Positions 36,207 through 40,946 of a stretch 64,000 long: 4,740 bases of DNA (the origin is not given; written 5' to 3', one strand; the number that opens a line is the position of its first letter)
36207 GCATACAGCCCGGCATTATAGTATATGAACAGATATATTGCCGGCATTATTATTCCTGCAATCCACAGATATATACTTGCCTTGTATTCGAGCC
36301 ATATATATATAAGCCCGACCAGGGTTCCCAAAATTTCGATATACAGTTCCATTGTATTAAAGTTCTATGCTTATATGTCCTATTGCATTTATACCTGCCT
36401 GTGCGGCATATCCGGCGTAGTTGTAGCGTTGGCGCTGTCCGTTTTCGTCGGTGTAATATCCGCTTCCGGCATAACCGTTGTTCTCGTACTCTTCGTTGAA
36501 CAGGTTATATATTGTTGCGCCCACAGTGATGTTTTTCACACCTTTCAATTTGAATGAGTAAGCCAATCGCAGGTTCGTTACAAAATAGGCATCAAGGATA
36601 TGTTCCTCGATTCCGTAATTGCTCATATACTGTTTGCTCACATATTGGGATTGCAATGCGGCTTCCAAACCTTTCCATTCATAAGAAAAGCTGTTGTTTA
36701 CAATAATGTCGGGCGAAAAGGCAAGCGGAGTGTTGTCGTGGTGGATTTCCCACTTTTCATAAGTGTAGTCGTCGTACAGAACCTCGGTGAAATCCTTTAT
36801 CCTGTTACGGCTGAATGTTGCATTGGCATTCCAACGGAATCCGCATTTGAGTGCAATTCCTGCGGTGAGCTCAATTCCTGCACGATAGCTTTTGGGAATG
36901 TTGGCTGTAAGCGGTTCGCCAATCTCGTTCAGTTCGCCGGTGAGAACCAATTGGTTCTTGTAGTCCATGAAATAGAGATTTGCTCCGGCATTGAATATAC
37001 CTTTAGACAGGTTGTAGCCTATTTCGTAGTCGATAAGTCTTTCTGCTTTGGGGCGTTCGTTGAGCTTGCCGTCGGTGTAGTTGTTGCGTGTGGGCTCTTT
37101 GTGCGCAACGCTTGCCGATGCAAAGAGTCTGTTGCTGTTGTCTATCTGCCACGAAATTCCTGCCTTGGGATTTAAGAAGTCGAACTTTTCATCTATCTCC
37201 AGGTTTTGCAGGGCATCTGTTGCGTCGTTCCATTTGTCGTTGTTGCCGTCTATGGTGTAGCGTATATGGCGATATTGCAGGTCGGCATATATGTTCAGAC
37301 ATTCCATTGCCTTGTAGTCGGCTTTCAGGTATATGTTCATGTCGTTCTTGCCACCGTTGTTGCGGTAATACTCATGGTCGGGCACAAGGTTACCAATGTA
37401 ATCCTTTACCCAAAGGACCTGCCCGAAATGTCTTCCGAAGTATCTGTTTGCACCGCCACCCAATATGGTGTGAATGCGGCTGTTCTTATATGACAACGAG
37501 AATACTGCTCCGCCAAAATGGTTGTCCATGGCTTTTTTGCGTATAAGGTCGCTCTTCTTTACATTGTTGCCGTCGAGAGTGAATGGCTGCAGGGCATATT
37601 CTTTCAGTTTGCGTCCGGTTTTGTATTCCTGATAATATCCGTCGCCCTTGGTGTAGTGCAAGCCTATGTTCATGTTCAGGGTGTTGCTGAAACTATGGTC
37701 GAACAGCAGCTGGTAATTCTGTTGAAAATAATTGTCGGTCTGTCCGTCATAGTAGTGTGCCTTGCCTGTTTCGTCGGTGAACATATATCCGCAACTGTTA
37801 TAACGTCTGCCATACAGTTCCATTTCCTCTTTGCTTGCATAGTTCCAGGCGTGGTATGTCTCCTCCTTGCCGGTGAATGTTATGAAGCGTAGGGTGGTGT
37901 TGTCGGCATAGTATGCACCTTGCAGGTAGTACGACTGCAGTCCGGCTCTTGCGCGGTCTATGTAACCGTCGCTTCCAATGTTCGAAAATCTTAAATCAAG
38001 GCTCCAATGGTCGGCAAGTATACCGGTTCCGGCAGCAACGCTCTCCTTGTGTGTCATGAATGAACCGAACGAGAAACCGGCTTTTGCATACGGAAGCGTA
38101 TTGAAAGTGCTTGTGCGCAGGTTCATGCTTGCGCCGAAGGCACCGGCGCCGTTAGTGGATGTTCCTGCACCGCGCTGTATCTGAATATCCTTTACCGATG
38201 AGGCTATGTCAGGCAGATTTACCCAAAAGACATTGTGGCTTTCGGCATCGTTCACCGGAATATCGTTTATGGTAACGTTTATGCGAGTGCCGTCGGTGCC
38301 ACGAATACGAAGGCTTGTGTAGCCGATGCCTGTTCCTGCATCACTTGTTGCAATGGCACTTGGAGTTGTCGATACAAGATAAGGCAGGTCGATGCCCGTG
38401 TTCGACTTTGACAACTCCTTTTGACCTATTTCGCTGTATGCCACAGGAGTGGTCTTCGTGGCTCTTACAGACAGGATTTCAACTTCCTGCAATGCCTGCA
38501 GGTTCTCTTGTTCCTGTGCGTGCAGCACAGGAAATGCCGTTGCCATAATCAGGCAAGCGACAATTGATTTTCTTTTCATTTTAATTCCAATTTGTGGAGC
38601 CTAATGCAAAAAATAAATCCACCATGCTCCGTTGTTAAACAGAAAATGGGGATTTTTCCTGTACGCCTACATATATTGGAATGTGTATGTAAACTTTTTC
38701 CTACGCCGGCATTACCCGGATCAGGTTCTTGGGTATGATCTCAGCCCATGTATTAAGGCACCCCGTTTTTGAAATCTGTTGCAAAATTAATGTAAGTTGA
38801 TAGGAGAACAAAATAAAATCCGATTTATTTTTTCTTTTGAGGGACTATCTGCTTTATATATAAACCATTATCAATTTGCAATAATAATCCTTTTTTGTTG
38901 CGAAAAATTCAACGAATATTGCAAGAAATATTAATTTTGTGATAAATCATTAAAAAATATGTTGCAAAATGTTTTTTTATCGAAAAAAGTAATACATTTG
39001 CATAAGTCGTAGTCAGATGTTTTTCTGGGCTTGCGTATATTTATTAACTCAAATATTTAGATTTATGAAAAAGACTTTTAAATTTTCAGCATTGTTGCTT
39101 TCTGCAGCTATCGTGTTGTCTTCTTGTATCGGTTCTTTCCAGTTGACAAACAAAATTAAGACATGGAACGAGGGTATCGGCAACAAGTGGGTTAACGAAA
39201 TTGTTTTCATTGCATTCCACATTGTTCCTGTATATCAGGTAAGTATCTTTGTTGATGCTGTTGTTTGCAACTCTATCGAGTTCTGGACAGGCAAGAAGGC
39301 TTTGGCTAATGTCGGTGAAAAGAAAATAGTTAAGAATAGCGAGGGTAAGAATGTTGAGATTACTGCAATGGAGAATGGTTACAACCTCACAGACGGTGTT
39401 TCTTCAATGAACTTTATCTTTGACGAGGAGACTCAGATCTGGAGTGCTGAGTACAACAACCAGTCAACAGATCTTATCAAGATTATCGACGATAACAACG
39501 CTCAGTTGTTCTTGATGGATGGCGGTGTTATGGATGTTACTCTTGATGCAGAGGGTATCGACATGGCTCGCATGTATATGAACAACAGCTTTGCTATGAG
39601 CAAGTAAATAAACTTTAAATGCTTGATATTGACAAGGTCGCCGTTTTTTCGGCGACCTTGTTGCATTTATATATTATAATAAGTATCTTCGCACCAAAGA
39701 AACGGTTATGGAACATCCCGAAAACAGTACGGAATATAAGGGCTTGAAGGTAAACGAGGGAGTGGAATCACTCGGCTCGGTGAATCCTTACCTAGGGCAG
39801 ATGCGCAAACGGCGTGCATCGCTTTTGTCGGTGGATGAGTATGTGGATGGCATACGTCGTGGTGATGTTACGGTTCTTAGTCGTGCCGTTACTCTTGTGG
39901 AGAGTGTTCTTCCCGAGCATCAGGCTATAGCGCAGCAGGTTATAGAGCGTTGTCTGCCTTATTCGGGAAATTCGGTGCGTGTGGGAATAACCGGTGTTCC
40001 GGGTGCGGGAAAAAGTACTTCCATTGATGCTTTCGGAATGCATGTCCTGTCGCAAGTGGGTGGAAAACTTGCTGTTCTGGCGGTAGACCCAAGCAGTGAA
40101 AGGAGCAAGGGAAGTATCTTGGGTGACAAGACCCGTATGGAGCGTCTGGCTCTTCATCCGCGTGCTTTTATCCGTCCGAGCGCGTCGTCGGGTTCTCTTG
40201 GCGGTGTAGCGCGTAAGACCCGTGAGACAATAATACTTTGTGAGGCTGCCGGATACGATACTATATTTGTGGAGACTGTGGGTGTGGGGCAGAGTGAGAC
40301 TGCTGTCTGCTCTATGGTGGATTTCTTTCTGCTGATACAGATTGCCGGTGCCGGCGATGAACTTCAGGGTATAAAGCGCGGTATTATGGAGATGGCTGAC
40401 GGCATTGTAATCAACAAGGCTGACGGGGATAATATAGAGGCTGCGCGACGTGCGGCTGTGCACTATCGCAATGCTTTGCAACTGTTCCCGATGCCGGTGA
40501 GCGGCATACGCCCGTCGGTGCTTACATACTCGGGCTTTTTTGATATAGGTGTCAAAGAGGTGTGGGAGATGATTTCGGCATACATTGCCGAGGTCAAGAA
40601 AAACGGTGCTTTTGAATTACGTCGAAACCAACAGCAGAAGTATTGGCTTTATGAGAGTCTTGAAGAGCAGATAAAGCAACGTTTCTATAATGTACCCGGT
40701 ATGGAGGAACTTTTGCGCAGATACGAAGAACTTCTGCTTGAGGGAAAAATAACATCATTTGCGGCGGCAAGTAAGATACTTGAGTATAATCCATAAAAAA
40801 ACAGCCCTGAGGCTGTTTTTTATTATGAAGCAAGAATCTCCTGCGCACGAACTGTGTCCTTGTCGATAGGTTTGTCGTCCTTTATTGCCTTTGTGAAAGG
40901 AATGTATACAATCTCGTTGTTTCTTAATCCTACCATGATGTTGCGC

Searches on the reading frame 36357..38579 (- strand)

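Call 11: search_protein_families(library=pfam, proteins=[window:36357-38579:-], max_evalue=0.00001)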
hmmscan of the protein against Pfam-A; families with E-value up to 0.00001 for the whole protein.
window:36357-38579:- (740 aa): 2 families
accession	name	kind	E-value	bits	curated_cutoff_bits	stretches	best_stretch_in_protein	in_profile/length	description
PF00593.30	TonB_dep_Rec_b-barrel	-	1e-26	95.2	27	1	269-693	43-436/436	TonB dependent receptor-like, beta-barrel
PF07715.20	Plug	-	2e-10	41.5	23.9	1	42-150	3-106/107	TonB-dependent Receptor Plug Domain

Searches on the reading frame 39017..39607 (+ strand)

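Call 11: search_protein_families(library=pfam, proteins=[window:39017-39607:+], max_evalue=0.00001)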
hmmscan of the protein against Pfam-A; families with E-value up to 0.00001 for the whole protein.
window:39017-39607:+ (196 aa): 1 family
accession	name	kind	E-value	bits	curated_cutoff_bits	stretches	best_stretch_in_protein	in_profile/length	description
PF11810.13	DUF3332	-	2.8e-45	154.4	25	1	25-181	6-167/170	Domain of unknown function (DUF3332)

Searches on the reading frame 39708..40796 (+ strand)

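Call 11: search_protein_families(library=pfam, proteins=[window:39708-40796:+], max_evalue=0.00001)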
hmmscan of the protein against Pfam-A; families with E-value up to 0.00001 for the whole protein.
window:39708-40796:+ (362 aa): 1 family
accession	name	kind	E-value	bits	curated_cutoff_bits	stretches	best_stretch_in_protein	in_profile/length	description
PF03308.22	MeaB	-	2.4e-100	335.5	23.1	1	57-327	1-269/273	Methylmalonyl Co-A mutase-associated GTPase MeaB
